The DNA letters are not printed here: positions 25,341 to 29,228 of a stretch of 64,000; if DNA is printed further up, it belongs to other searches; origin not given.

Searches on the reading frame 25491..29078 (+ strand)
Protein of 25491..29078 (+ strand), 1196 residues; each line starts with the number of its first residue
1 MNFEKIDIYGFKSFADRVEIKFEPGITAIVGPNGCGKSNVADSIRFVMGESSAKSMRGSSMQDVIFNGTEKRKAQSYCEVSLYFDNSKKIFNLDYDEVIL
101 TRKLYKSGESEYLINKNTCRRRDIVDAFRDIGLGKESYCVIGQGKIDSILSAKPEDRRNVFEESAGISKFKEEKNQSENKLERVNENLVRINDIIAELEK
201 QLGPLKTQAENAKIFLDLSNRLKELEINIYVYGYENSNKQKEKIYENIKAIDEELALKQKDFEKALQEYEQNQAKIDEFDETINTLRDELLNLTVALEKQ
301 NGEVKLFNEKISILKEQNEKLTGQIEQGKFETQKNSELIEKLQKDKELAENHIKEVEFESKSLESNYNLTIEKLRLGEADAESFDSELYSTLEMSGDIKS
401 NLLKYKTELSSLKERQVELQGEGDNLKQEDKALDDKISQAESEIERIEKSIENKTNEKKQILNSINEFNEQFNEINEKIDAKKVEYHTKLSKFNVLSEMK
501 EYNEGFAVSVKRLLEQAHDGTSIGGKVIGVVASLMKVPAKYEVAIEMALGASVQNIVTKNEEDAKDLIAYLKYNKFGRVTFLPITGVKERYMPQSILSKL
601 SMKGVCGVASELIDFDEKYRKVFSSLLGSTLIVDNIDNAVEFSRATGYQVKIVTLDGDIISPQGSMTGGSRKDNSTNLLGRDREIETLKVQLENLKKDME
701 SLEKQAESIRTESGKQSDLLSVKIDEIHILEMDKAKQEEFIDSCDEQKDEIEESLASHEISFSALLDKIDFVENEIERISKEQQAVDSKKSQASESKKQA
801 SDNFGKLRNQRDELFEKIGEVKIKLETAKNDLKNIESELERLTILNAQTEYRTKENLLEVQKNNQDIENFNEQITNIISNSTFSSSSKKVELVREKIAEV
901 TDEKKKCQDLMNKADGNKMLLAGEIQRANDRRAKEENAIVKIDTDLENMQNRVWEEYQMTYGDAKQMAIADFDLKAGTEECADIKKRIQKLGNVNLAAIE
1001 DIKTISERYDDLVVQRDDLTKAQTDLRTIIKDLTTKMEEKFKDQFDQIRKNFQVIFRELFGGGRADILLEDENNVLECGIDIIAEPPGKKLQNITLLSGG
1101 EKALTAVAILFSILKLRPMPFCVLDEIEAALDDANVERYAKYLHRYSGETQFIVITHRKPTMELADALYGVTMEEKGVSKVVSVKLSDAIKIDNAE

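Call 8: search_protein_families(library=pfam, proteins=[window:25491-29078:+], max_evalue=0.00001)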
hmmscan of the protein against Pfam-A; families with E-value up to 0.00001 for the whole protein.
window:25491-29078:+ (1196 aa): 3 families
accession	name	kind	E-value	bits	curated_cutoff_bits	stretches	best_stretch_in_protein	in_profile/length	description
PF02463.25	SMC_N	-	7.5e-59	199.2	40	1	4-1180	3-220/220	RecF/RecN/SMC N terminal domain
PF06470.18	SMC_hinge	-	9.9e-31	107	22.5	1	527-641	4-114/116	SMC proteins Flexible Hinge Domain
PF13476.12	AAA_23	-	8.1e-17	63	27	1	5-254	1-199/201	AAA domain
